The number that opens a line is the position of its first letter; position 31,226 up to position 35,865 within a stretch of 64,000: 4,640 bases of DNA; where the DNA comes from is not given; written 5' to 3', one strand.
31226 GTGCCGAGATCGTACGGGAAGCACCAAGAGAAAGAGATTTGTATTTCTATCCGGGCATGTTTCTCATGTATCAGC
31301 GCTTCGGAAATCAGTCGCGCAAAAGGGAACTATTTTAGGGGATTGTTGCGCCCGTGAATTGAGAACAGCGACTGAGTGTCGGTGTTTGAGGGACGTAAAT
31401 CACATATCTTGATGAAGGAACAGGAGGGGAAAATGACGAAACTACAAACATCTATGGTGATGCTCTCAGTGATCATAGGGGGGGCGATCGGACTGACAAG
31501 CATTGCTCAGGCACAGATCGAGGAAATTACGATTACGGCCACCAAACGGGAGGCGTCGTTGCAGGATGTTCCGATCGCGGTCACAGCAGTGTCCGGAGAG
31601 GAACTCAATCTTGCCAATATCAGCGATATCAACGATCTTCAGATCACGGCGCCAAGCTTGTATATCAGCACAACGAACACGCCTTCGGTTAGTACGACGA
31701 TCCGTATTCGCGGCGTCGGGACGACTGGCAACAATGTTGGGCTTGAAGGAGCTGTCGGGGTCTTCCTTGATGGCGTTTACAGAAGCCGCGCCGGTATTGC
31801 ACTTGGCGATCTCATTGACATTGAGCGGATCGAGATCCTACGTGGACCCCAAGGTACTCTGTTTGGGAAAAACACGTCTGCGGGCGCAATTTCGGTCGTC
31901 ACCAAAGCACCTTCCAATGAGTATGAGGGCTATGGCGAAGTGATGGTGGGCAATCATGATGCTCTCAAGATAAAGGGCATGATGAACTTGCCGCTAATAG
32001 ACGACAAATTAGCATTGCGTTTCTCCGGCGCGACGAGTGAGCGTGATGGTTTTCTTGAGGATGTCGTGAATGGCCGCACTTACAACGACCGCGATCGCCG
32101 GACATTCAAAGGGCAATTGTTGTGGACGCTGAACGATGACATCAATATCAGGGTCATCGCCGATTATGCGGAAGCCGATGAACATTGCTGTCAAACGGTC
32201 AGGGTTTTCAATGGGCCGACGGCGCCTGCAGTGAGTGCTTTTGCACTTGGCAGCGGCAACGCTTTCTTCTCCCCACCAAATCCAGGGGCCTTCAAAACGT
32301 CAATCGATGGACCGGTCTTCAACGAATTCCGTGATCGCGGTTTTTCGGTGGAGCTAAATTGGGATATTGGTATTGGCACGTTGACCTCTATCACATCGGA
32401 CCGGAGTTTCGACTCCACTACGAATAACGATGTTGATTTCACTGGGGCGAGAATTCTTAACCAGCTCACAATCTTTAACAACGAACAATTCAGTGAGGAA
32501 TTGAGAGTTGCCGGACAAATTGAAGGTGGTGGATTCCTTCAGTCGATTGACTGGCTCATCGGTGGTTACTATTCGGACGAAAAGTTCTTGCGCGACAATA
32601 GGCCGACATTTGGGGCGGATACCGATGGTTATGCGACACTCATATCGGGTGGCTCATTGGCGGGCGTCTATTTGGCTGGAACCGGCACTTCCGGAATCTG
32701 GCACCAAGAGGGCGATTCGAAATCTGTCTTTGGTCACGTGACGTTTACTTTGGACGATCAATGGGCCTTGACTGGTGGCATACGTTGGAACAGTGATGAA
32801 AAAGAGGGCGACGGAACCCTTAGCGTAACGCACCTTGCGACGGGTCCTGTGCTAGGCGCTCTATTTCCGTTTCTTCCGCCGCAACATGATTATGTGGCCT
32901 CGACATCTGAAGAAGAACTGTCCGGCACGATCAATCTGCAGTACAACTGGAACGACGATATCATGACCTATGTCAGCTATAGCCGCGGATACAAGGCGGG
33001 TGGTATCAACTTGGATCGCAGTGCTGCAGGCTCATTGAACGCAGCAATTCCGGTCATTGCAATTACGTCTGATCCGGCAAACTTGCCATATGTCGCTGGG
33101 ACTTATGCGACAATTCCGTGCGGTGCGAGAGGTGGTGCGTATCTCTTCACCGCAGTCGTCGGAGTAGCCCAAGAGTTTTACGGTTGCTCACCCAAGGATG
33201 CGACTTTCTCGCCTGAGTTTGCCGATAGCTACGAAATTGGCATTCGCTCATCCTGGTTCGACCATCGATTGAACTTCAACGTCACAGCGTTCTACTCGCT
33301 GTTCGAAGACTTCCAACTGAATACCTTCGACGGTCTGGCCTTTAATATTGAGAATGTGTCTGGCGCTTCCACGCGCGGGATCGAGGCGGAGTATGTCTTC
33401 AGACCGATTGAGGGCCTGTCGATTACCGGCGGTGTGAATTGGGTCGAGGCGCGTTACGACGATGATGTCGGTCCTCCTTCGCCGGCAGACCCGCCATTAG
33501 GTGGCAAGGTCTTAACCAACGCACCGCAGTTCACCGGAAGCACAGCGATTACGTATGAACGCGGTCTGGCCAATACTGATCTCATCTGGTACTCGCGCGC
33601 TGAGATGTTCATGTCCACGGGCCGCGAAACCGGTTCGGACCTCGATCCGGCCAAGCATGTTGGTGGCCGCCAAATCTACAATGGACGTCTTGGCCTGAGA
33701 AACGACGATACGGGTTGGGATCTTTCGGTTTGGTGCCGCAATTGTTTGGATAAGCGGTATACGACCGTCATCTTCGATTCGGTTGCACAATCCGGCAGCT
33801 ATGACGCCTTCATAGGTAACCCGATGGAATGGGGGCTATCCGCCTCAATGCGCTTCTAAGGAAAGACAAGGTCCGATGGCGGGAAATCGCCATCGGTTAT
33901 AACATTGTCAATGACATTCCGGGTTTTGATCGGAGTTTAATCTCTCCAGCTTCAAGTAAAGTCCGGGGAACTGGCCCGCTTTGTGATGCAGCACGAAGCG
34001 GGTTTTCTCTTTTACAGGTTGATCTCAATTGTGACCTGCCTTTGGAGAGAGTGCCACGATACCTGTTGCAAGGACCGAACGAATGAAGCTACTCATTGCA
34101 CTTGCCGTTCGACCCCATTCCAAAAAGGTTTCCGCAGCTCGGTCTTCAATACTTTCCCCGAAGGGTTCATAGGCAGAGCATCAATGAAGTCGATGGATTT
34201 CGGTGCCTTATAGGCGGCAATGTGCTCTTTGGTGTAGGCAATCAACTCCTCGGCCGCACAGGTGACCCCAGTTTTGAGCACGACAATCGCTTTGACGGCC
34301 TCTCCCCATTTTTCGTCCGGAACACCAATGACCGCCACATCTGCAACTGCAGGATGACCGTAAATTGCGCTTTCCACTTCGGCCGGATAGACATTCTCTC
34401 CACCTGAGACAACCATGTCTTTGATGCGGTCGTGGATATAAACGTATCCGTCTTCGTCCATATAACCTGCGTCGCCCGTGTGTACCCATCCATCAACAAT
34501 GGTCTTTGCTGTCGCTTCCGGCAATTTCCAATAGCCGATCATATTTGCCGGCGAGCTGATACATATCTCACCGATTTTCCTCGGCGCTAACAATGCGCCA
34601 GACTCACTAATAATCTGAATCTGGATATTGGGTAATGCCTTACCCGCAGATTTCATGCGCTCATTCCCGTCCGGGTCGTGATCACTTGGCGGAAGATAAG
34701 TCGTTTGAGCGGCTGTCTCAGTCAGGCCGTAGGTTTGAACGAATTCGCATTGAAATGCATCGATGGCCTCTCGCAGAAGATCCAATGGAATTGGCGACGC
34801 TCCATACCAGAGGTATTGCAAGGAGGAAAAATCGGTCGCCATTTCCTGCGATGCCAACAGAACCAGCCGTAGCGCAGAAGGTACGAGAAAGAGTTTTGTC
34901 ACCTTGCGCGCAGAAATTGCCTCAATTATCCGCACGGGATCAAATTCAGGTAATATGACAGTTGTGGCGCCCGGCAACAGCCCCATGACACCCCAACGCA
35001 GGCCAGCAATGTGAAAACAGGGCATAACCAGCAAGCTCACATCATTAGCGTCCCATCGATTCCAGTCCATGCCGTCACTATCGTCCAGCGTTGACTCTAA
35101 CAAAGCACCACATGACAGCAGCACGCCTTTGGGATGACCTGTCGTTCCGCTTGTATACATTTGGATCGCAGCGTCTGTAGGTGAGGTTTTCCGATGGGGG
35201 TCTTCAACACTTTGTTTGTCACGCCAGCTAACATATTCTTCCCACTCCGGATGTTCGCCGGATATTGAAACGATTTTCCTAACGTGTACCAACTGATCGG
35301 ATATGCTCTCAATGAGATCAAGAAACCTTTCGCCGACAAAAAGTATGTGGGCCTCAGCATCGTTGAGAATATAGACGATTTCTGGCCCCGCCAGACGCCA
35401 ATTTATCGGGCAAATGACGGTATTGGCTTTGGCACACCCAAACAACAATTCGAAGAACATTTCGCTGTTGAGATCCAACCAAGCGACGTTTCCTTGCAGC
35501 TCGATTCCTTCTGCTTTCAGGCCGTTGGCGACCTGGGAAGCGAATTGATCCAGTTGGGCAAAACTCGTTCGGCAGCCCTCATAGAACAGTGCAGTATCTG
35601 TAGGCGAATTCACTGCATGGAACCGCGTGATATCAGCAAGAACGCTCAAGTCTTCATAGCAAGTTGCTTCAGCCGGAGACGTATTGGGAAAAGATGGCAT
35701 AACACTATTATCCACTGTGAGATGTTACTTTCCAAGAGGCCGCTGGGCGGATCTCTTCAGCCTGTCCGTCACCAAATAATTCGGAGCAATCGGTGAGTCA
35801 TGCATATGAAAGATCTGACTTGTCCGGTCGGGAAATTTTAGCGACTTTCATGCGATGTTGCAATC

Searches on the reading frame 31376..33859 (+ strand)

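Call 8: search_protein_families(library=pfam, proteins=[window:31376-33859:+])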
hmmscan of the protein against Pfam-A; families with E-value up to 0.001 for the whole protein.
window:31376-33859:+ (827 aa): 2 families
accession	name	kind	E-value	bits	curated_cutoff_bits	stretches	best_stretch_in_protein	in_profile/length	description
PF00593.30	TonB_dep_Rec_b-barrel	-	2e-31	110.8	27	1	303-789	43-435/436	TonB dependent receptor-like, beta-barrel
PF07715.20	Plug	-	2.8e-15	57.2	23.9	1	62-171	2-107/107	TonB-dependent Receptor Plug Domain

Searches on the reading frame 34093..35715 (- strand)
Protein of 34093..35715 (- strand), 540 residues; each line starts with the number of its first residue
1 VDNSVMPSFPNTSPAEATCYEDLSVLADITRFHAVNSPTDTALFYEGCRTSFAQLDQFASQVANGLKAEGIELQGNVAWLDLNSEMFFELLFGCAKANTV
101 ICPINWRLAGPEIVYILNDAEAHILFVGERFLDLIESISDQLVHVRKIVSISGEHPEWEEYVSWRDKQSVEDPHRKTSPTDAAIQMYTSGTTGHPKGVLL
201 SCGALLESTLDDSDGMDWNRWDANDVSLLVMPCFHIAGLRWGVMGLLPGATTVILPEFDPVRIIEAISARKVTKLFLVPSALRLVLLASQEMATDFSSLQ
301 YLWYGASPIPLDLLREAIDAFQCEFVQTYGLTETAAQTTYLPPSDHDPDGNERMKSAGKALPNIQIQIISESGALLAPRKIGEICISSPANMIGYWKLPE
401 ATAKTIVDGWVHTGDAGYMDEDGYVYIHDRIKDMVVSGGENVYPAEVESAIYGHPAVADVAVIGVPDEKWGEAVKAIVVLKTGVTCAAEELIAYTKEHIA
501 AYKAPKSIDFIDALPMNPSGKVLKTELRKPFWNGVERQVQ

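Call 8: search_protein_families(library=pfam, proteins=[window:34093-35715:-])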
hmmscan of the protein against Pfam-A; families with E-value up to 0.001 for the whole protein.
window:34093-35715:- (540 aa): 2 families
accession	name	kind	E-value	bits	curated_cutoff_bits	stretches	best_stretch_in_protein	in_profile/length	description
PF00501.34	AMP-binding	-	2.6e-79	267.2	29.9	1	34-396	5-384/384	AMP-binding enzyme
PF13193.12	AMP-binding_C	-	2e-24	86.7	24.5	1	446-521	1-76/76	AMP-binding enzyme C-terminal domain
